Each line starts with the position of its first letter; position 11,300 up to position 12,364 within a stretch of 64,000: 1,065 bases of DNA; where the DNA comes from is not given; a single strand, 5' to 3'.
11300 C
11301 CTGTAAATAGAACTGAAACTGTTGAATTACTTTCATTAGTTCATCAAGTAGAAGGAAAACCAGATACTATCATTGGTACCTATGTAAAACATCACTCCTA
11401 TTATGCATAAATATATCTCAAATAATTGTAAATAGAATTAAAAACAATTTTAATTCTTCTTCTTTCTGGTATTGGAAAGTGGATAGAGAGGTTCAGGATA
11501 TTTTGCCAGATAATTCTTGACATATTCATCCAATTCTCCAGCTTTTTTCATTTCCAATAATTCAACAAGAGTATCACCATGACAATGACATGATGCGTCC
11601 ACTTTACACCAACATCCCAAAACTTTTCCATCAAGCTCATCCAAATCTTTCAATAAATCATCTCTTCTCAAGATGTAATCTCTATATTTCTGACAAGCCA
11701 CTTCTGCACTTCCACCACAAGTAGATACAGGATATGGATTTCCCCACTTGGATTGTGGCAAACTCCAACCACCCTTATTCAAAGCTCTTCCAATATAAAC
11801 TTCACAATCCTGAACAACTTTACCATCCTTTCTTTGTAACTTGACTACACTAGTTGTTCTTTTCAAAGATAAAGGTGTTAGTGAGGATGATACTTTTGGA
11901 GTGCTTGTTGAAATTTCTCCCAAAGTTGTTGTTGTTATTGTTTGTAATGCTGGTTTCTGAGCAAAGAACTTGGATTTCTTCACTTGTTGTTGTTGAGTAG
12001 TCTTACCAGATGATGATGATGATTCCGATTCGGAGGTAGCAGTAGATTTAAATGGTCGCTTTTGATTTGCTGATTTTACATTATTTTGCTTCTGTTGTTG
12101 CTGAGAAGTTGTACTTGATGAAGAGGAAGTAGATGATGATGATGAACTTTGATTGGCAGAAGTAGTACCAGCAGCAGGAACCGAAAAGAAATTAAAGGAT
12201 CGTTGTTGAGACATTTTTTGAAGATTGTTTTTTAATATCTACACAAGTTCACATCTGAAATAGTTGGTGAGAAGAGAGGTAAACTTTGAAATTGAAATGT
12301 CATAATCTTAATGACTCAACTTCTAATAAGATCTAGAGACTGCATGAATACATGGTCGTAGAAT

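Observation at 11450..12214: Eukaryotic gene encoding a DUF4326-like domain behind a serine/glutamine-rich tail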

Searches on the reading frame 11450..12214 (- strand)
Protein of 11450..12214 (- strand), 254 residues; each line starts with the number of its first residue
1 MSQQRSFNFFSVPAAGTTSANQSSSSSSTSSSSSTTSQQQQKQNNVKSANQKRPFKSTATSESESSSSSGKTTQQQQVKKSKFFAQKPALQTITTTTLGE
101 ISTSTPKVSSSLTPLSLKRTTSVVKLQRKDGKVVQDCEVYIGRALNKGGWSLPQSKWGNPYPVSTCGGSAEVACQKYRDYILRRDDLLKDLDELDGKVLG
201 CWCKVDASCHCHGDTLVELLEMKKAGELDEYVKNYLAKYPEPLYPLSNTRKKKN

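Call 3: search_protein_families(library=pfam, proteins=[window:11450-12214:-], max_evalue=1)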
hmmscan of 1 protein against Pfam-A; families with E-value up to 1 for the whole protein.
window:11450-12214:- (254 aa): 3 families
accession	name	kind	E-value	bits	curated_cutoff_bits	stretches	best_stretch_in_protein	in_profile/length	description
PF14216.11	DUF4326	-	2.2e-19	70.3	25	1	127-217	1-81/82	Domain of unknown function (DUF4326)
PF10148.15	SCHIP-1_C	-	0.05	13.8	23.5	1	23-99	52-130/244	Schwannomin-interacting protein 1, C-terminal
PF12316.13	Dsh_C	-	0.29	11.9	22.3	1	14-95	64-138/199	Segment polarity protein dishevelled (Dsh) C terminal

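Call 4: search_protein_families(library=ncbifam, proteins=[window:11450-12214:-], max_evalue=1)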
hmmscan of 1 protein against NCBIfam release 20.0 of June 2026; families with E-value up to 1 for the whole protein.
window:11450-12214:- (254 aa): 1 family
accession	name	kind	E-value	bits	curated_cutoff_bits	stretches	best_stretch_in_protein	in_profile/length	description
NF010754.0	PRK14157.1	equivalog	0.39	10.6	211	1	18-76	30-88/227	nucleotide exchange factor GrpE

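Call 5: search_protein_families(library=phrogs, proteins=[window:11450-12214:-], max_evalue=1)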
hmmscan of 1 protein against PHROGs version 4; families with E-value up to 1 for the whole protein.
window:11450-12214:- (254 aa): 6 families
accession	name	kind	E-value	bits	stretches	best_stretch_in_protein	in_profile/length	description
phrog_464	-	unknown function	3.6e-25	90.2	1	52-227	117-292/322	unknown function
phrog_24867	-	DNA, RNA and nucleotide metabolism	2e-05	25.5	1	121-228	73-175/187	ribonucleotide reductase NrdA-like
phrog_2450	-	unknown function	0.02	15.4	1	184-222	116-152/346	-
phrog_32227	-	unknown function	0.055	14.2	1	186-220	188-220/230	-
phrog_32917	-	unknown function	0.11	13.9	1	199-227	6-36/74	-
phrog_16981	-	unknown function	0.37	11.3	1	10-78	164-232/299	-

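Call 6: search_solved_structures(query=window:11450-12214:-, max_evalue=10, show_alignments=2)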
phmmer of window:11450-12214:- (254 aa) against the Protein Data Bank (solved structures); distinct sequences matched with E-value up to 10: 5.
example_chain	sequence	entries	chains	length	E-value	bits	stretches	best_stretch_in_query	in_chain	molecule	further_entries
9s9g_A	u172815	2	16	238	0.052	16.4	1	133-196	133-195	Cell division protein CdvA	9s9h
9s9i_A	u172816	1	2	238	0.094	15.6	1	134-196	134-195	Cell division protein CdvA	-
7tas_H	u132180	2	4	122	0.96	12.3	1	125-160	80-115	S2K146 Fab heavy chain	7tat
9pum_H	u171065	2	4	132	1.2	12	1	83-169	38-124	VHH A2R3-60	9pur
22hp_T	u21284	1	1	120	1.2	12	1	124-160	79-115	The heavy chain of monoclonal antibody S2K146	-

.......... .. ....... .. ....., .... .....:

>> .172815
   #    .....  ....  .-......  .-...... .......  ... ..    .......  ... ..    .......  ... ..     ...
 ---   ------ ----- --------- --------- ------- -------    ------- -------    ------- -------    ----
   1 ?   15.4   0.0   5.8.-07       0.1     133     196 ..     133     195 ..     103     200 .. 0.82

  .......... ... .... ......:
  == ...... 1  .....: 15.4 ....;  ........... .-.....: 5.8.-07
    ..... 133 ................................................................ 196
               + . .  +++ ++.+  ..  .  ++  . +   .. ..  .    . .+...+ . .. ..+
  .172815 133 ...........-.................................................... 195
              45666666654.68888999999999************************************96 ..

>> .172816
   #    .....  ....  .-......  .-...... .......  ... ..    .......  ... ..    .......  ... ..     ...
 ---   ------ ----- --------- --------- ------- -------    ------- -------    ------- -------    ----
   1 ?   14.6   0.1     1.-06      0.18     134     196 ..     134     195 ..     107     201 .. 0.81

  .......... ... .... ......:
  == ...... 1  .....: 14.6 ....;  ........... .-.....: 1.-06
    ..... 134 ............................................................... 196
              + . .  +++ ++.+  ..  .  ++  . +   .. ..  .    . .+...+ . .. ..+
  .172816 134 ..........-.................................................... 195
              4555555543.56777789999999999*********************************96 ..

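Call 8: search_protein_families(library=padloc, proteins=[window:11450-12214:-], max_evalue=1)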
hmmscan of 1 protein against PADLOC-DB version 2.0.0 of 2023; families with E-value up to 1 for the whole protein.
window:11450-12214:- (254 aa): 1 family
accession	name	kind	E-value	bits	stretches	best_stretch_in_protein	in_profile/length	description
PDLC04012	PD-Lambda-5_A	-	0.98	6.4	0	17-101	279-361/494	-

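Call 13: find_homologous_proteins(query=window:11450-12214:-, max_evalue=0.001)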
Query window:11450-12214:- (254 aa): 8 proteins with E <= 0.001 among 8000 candidates.
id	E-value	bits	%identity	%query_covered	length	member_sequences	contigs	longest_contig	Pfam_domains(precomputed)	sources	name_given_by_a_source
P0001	1.3e-70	256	54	97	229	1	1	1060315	PF14216.13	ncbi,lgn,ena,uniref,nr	ncbi:hypothetical protein FDP41_007767 [Naegleria fowleri]|uniref:DUF4326 domain-containing protein 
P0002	8.4e-67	243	52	99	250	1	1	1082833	PF14216.13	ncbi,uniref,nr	ncbi:hypothetical protein C9374_007078 [Naegleria lovaniensis]|uniref:DUF4326 domain-containing prot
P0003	3.0e-64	235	52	98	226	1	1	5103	PF14216.13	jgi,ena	-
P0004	6.3e-32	129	49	54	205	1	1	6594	PF14216.13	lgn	-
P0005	3.8e-28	117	55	39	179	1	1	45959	PF14216.13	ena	-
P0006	1.9e-13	69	51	34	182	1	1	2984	PF14216.13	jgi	jgi:hypothetical protein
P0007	2.6e-13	68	45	42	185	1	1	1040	PF14216.13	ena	-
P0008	8.4e-13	67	44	32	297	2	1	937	PF14216.13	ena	-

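Call 23: find_encoding_contigs(protein=window:11450-12214:-, flank=5000, max_places=4)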
Protein window:11450-12214:- (254 aa): no gene with exactly this product is on record in the collection.

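Call 29: find_encoding_contigs(protein=P0001, flank=10000, max_places=2)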
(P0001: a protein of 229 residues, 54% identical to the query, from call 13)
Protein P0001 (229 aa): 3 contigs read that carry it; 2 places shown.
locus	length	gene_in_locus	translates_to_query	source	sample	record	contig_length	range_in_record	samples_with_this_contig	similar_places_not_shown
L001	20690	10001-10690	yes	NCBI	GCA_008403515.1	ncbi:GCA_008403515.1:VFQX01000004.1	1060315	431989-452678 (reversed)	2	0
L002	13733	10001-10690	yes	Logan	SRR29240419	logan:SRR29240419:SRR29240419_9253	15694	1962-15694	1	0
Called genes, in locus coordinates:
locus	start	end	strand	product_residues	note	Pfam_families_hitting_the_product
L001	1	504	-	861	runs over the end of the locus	PF00266:Aminotran_5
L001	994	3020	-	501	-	PF05577:Peptidase_S28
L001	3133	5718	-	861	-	PF24807:WD40_CDC20-Fz, PF24817:WD40_WDHD1_1st, PF23414:Beta-prop_EML_2, PF24814:WD40_Prp19, PF25173:Beta-prop_WDR3_1st, PF25175:Beta-prop_WDR5, PF23381:Beta-prop_IFT122_1st, PF25174:Beta-prop_THOC3, +33 more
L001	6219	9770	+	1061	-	PF00385:Chromo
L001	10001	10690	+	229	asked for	PF14216:DUF4326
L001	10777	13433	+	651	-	PF00501:AMP-binding, PF13193:AMP-binding_C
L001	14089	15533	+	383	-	-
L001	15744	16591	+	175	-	-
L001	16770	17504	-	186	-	PF00111:Fer2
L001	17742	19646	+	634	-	-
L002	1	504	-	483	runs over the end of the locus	PF00266:Aminotran_5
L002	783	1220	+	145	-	-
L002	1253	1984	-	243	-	PF05577:Peptidase_S28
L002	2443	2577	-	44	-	-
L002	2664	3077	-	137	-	PF05577:Peptidase_S28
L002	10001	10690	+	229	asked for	PF14216:DUF4326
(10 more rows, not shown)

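Call 30: find_encoding_contigs(protein=P0003, flank=10000, max_places=2)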
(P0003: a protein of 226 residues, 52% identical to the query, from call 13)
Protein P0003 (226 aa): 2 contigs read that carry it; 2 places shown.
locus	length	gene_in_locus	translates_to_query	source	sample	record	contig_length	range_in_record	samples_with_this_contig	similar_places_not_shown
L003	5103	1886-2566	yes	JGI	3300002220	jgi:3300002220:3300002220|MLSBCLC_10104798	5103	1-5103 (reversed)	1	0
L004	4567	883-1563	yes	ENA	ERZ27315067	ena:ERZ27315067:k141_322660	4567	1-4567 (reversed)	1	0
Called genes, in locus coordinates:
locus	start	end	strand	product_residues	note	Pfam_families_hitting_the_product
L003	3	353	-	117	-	?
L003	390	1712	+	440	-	PF03254:XG_FTase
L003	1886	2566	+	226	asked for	PF14216:DUF4326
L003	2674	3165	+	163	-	-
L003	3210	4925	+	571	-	PF04494:TFIID_NTD2, PF24105:Beta-prop_CAF1B_HIR1, PF25173:Beta-prop_WDR3_1st, PF25175:Beta-prop_WDR5, PF23381:Beta-prop_IFT122_1st, PF24807:WD40_CDC20-Fz, PF24814:WD40_Prp19, PF24817:WD40_WDHD1_1st, +58 more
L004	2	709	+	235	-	?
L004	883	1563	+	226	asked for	PF14216:DUF4326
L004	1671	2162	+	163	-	-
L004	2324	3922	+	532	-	PF24105:Beta-prop_CAF1B_HIR1, PF25173:Beta-prop_WDR3_1st, PF24807:WD40_CDC20-Fz, PF25175:Beta-prop_WDR5, PF23381:Beta-prop_IFT122_1st, PF24796:WDR55, PF24814:WD40_Prp19, PF24817:WD40_WDHD1_1st, +58 more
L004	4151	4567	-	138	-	?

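Call 56: find_encoding_contigs(protein=P0002, flank=10000, max_places=1)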
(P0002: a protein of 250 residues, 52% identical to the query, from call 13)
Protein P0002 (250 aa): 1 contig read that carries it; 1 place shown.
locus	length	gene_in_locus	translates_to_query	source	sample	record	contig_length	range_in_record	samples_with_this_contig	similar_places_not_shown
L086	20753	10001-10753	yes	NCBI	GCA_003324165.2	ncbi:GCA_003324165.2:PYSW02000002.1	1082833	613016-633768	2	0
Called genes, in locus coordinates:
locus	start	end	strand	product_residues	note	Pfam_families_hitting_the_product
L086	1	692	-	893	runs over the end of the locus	PF00266:Aminotran_5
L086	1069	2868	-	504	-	PF05577:Peptidase_S28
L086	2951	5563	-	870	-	PF24817:WD40_WDHD1_1st, PF23381:Beta-prop_IFT122_1st, PF23414:Beta-prop_EML_2, PF24807:WD40_CDC20-Fz, PF25173:Beta-prop_WDR3_1st, PF25175:Beta-prop_WDR5, PF25174:Beta-prop_THOC3, PF23381:Beta-prop_IFT122_1st, +34 more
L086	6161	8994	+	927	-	PF00385:Chromo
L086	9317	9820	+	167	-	-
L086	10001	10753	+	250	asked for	PF14216:DUF4326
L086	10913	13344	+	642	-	PF00501:AMP-binding, PF13193:AMP-binding_C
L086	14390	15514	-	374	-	-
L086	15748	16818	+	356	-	PF13358:DDE_3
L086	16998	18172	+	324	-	-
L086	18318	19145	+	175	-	-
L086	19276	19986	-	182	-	PF00111:Fer2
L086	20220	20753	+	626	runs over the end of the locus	-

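Call 74: predict_structure(alignment_id=A3)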
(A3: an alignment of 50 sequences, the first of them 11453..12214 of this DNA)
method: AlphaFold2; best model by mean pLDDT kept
length: 254 residues; sequences in the alignment: 50
mean_pLDDT: 72.8   pTM: 0.57
mean pLDDT of the five models: 72.8, 72.1, 70.6, 69.7, 69.4
residues with pLDDT >= 90: 103; 70-90: 27; 50-70: 69; < 50: 55
segments of 3 or more residues with pLDDT < 50: 15-20, 22-30, 59-62, 67-73, 94-99
pLDDT, mean of each block of 10 residues (from residue 1): 53 49 48 51 50 51 49 52 61 48 52 70 92 84 84 91 92 96 98 97 92 97 98 98 75 59
secondary structure, 60 per line:
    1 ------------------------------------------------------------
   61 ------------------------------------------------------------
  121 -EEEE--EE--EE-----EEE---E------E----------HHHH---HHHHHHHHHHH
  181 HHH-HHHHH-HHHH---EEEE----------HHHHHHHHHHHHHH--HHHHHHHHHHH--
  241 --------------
elements in order: E122-125 E139-141 H163-166 H170-183 H185-189 H191-194 E198-201 H212-225 H228-238
